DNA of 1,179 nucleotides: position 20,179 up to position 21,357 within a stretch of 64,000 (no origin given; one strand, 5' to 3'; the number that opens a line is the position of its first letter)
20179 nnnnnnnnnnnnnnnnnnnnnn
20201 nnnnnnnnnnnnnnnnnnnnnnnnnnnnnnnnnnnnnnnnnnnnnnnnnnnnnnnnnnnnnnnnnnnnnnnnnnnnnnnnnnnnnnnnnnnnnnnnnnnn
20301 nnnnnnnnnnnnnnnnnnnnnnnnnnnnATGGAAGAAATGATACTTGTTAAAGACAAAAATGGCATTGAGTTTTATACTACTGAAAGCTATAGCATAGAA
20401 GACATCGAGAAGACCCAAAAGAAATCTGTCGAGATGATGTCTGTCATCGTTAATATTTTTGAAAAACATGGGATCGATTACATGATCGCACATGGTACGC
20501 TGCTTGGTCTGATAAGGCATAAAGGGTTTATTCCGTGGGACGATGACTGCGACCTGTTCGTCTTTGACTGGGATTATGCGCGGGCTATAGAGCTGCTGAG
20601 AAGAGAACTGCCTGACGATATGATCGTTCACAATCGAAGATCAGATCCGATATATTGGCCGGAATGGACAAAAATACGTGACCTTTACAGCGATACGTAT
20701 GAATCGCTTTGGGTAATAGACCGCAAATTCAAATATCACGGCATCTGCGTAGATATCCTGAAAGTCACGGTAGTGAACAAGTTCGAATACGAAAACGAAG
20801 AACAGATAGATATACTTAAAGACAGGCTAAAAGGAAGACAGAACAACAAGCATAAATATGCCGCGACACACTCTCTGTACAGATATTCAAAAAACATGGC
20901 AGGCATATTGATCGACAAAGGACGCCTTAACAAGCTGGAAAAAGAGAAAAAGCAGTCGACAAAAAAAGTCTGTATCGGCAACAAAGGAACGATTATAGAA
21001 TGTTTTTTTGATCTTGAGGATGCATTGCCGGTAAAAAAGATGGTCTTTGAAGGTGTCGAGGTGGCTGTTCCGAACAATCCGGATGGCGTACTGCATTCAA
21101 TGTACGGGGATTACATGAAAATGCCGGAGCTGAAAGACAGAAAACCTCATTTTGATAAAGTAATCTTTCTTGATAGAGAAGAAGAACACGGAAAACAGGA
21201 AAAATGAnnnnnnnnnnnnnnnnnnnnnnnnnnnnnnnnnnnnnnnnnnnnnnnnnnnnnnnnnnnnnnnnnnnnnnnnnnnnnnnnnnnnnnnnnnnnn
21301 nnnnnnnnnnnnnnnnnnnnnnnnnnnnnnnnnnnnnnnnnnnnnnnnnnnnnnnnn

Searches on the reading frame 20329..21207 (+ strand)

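Call 7: search_protein_families(library=pfam, proteins=[window:20329-21207:+], max_evalue=0.001)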
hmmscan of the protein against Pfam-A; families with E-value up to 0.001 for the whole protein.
window:20329-21207:+ (292 aa): 1 family
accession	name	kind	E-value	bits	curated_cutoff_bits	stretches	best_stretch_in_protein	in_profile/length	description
PF04991.19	LicD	-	9.3e-33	114.6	22.6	1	45-260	2-227/227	LicD family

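Call 47: search_protein_families(library=ncbifam, proteins=[window:20329-21207:+], max_evalue=0.00001)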
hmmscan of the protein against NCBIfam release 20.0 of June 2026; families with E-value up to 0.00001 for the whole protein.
window:20329-21207:+ (292 aa): 1 family
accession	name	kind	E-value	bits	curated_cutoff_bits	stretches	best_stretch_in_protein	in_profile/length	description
NF045866.1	GGPL_Ptran_Mf1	equivalog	1.2e-23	84.5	225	1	30-272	2-231/240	diacylglycerol cholinephosphotransferase Mf1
